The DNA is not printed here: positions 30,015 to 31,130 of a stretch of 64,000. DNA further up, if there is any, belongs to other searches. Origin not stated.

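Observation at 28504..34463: Complete cyclic-nucleotide signalling circuit in one translationally coupled operon: SH3 protein - M48 peptidase - CHASE2 cyclase - MBL-fold hydrolase - MscS channel with cNMP-binding domain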

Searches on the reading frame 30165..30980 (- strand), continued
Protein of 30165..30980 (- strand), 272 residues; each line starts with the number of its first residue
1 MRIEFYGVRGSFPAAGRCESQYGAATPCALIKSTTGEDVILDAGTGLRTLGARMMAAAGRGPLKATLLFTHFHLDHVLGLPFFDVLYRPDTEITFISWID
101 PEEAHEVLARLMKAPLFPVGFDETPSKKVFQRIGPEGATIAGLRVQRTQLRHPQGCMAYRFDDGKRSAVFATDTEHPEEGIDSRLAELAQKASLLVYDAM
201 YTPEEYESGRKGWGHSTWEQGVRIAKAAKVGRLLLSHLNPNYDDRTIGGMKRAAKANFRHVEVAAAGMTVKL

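Call 38: search_solved_structures(query=A1, max_evalue=0.001, show_alignments=3)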
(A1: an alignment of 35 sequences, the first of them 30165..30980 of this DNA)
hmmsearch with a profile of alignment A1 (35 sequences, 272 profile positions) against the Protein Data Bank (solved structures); distinct sequences matched with E-value up to 0.001: 16.
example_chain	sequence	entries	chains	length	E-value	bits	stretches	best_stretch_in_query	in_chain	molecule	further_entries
1y44_A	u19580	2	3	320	5.1e-15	58.7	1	163-269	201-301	Ribonuclease Z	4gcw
2cbn_A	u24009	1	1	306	8.5e-15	57.9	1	186-266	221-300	RIBONUCLEASE Z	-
2fk6_A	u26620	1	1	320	2e-13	53.4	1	163-269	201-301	RIBONUCLEASE Z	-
1zkp_A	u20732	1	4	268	3.4e-11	46.1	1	28-240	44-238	hypothetical protein BA1088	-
6kns_A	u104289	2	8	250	1.6e-10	43.9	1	134-260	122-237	Putative metal-dependent hydrolase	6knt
3zwf_A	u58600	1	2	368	6e-09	38.7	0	187-243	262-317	ZINC PHOSPHODIESTERASE ELAC PROTEIN 1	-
3g1p_A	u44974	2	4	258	4.5e-06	29.3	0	5-80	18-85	Protein phnP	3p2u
4xuk_A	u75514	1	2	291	1.7e-05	27.4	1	21-179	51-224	Putative hydrolase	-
8gyg_A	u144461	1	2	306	4.9e-05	25.9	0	33-202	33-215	Arysulfatase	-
7xgt_A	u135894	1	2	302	0.00024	23.6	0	64-259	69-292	RNase ZS1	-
7pks_k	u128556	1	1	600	0.00063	22.3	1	67-175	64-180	Integrator complex subunit 11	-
7cun_K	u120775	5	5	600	0.00063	22.3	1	67-175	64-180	Integrator complex subunit 11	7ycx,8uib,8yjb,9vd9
8r22_C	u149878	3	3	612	0.00065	22.2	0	67-175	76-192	Integrator complex subunit 11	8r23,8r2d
7bfp_B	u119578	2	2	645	0.00068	22.2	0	67-175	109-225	Integrator complex subunit 11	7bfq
8rbz_k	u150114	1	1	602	0.00073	22.1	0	67-175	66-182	Integrator complex subunit 11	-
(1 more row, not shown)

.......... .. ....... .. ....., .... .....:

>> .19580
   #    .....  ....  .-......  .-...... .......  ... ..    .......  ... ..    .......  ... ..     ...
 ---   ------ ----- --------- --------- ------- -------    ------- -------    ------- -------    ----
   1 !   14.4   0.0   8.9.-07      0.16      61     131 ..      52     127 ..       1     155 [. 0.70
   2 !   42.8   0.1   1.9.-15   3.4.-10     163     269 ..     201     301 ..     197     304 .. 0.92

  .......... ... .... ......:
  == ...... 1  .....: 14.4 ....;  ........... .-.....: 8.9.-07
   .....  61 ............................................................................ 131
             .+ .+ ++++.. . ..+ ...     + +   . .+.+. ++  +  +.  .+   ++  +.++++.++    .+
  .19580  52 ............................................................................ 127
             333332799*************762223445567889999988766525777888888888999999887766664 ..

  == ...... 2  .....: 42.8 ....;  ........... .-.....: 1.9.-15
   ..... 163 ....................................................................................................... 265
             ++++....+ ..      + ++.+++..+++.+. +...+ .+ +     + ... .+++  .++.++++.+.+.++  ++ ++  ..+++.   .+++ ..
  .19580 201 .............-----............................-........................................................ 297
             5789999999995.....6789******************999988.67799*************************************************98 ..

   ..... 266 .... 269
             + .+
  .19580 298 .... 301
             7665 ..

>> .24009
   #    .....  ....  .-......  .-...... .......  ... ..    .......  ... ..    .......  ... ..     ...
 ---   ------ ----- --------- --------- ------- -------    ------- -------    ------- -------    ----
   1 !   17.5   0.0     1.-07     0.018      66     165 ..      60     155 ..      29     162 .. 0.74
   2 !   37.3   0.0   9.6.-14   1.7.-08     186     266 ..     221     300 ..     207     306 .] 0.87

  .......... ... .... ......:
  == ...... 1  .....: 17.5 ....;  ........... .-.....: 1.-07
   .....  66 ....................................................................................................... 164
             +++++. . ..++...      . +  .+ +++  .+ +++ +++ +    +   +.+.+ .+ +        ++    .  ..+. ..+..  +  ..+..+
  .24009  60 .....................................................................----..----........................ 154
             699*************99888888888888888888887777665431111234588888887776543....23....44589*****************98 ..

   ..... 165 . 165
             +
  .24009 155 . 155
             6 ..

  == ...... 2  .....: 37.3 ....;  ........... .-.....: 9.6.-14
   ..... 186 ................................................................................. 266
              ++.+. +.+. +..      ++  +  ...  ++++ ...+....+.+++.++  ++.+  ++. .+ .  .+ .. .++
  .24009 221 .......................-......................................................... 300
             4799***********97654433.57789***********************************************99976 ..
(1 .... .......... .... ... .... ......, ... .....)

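Call 50: search_protein_families(library=pfam, alignment_id=A2, max_evalue=0.0001)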
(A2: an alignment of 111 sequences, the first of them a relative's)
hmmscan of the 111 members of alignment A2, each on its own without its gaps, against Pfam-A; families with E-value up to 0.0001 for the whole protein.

A. member 1, L025:6438-7058:- (207 aa): 1 family
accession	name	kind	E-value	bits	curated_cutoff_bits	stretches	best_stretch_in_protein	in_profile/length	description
PF04773.18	FecR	-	1.1e-17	64.6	24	1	103-199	2-96/97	FecR protein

B. families by the number of members that match (of 111 scanned): 135 families (the first 25 are shown)
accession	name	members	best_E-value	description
PF00515.34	TPR_1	14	5.2e-30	Tetratricopeptide repeat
PF07719.23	TPR_2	14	3.5e-29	Tetratricopeptide repeat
PF13181.12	TPR_8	14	2.4e-24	Tetratricopeptide repeat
PF13424.12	TPR_12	14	2.9e-22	Tetratricopeptide repeat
PF13432.12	TPR_16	14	6.7e-22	Tetratricopeptide repeat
PF13176.12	TPR_7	14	1.1e-16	Tetratricopeptide repeat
PF13428.12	TPR_14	13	2.2e-22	Tetratricopeptide repeat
PF13431.12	TPR_17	13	7.8e-21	Tetratricopeptide repeat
PF13414.12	TPR_11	12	1.3e-26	TPR repeat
PF14559.12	TPR_19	12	5.5e-21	Tetratricopeptide repeat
PF24575.1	TPR_Slam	12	3e-17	Surface lipoprotein assembly modifier, N-terminal TPR repeats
PF01545.26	Cation_efflux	11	1.8e-42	Cation efflux family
PF16916.11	ZT_dimer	11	5.2e-23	Dimerisation domain of Zinc Transporter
PF13374.12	TPR_10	10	1.7e-14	Tetratricopeptide repeat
PF01590.32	GAF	9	3.1e-22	GAF domain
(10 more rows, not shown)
